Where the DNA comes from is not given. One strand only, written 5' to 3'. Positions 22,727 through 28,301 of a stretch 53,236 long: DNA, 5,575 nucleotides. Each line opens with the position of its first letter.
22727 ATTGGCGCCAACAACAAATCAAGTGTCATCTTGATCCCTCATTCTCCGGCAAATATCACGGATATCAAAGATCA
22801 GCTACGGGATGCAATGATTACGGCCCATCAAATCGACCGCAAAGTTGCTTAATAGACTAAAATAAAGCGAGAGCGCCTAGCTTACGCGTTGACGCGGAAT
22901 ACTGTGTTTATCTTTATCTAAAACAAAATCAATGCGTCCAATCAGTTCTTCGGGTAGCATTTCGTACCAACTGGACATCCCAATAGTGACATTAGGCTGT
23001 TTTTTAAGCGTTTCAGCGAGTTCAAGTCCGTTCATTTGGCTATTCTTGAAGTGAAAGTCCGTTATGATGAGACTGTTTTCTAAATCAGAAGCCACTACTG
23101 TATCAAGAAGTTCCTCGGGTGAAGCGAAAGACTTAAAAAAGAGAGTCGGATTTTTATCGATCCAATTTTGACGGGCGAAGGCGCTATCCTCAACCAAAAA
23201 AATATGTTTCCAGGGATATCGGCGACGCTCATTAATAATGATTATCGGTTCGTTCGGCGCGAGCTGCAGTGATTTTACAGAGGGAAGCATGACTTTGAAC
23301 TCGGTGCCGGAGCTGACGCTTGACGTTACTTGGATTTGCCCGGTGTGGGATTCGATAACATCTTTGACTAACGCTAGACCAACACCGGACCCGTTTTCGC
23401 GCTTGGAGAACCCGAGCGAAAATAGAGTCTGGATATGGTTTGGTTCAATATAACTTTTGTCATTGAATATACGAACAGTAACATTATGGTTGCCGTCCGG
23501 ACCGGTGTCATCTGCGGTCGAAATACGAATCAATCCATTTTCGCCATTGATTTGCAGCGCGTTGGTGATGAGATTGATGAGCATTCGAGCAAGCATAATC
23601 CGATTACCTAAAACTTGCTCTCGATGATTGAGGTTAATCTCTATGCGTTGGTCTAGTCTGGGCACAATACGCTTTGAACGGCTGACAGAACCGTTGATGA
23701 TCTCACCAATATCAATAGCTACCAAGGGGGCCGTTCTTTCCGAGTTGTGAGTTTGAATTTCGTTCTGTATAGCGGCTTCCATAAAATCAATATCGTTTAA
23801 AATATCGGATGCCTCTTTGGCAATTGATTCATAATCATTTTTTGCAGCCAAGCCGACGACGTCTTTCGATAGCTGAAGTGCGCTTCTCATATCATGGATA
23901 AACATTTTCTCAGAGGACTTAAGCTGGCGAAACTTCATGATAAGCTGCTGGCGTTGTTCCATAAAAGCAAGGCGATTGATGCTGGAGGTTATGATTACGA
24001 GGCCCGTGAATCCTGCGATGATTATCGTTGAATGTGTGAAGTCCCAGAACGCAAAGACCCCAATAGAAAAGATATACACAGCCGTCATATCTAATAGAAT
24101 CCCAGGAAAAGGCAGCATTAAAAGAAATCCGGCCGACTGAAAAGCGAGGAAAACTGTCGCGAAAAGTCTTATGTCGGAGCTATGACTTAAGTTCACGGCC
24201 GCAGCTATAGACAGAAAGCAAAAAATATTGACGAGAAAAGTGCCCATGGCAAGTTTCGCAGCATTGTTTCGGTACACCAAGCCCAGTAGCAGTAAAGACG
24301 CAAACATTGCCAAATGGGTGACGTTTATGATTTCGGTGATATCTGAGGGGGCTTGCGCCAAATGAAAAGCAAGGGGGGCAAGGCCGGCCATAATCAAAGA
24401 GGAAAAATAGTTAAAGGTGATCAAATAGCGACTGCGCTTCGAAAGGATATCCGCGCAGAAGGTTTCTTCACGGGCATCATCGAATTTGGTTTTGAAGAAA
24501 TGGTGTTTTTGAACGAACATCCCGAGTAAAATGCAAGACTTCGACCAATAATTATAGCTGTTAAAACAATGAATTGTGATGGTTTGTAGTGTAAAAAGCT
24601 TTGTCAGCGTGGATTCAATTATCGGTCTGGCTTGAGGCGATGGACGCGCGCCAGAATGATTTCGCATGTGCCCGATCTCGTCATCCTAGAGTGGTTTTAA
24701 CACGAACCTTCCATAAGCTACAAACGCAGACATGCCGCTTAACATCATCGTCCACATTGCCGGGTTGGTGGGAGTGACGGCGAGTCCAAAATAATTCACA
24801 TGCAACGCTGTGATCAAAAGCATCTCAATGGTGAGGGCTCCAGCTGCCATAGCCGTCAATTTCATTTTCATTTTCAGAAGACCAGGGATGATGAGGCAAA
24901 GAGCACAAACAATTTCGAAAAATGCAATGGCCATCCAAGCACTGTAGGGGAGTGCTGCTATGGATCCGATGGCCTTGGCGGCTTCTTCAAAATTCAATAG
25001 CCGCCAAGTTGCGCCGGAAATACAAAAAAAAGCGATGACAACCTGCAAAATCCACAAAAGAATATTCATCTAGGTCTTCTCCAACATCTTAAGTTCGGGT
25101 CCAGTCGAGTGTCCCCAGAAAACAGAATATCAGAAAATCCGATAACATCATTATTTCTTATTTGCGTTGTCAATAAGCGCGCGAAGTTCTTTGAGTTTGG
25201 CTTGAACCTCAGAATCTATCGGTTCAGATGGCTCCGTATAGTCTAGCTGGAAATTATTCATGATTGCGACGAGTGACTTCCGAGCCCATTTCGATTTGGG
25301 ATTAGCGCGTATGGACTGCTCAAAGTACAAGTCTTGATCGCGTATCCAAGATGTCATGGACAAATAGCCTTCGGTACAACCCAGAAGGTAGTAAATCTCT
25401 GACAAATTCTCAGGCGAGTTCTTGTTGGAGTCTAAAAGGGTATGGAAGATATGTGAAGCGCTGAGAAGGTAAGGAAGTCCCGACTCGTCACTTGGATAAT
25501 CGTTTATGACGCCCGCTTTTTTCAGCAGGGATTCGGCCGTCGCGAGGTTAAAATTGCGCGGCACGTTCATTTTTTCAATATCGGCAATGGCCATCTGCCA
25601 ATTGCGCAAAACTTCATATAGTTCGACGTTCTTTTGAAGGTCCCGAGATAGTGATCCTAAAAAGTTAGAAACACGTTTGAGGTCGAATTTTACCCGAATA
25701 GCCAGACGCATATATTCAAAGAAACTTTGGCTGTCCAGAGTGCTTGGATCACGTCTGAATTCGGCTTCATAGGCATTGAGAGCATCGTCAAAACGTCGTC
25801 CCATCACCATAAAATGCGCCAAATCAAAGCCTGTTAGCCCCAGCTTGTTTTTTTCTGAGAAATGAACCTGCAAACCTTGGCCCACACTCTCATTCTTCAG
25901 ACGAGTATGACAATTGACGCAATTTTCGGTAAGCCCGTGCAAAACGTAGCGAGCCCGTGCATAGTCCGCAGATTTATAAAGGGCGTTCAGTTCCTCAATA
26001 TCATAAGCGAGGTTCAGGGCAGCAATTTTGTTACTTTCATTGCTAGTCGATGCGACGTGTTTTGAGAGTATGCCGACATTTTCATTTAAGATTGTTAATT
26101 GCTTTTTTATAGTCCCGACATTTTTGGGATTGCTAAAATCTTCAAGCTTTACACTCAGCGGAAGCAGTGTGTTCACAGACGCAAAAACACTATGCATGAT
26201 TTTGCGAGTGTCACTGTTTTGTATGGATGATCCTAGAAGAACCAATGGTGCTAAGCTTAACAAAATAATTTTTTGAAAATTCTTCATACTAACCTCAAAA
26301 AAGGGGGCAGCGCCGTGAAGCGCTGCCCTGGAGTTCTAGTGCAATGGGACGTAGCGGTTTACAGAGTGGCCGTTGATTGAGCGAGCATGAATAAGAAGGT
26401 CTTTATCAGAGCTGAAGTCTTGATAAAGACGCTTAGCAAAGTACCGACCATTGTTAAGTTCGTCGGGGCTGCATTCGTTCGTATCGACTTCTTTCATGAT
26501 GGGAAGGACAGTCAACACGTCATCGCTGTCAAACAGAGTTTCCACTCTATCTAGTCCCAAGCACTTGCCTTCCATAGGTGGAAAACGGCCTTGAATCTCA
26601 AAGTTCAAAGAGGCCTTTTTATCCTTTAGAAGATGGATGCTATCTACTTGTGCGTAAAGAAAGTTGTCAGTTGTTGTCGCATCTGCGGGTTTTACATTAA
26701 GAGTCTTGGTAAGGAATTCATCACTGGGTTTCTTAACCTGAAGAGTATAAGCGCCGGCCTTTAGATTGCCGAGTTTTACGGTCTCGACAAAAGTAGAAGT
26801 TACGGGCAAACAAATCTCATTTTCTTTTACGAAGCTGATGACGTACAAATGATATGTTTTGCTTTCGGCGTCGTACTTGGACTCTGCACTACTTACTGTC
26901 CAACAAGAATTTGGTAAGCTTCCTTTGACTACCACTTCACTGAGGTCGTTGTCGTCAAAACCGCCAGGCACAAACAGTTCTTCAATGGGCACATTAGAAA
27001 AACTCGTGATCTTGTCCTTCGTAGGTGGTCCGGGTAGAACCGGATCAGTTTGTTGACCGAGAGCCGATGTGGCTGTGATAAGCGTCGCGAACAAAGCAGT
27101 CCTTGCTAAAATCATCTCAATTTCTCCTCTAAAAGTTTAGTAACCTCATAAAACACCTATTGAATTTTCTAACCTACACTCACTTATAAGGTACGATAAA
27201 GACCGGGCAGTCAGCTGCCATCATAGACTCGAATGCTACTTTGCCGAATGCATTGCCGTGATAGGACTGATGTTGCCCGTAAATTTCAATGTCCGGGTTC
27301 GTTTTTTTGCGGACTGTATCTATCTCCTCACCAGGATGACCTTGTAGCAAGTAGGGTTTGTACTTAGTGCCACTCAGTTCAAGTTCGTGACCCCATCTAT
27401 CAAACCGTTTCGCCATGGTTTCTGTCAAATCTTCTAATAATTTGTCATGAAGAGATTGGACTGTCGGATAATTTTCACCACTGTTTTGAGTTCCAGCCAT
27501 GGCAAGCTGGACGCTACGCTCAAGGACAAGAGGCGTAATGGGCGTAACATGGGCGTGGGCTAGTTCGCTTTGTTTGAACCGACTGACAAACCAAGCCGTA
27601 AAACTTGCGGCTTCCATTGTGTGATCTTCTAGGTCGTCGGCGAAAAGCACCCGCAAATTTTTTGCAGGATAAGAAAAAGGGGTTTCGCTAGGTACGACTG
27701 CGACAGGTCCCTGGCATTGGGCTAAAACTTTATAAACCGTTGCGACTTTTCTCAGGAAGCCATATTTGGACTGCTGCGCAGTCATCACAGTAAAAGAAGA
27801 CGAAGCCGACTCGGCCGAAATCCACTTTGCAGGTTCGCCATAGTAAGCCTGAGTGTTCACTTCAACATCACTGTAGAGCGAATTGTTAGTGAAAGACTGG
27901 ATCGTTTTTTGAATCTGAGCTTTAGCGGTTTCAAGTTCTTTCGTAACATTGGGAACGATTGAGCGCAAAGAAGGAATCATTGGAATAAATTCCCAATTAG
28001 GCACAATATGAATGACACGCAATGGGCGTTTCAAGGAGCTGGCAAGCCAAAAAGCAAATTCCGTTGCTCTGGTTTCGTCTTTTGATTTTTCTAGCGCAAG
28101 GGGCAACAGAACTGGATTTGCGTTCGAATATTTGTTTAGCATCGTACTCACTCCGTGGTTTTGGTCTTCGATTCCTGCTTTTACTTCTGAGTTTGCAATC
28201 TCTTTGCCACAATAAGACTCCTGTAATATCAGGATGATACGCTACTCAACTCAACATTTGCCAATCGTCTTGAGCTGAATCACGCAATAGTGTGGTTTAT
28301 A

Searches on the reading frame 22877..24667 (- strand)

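Call 20: search_protein_families(library=pfam, proteins=[window:22877-24667:-], max_evalue=0.001)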
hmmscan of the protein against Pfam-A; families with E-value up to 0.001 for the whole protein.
window:22877-24667:- (596 aa): 1 family
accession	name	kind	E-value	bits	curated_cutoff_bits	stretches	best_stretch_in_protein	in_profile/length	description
PF02518.31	HATPase_c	-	6.9e-17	62.3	26.4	1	355-463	2-109/111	Histidine kinase-, DNA gyrase B-, and HSP90-like ATPase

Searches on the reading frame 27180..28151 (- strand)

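Call 93: search_protein_families(library=pfam, proteins=[window:27180-28151:-], max_evalue=0.001)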
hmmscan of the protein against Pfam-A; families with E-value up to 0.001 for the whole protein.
window:27180-28151:- (323 aa): 1 family
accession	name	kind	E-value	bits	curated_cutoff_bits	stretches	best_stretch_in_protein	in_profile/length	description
PF00582.32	Usp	-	9.9e-11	42.8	24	0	167-321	4-141/141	Universal stress protein family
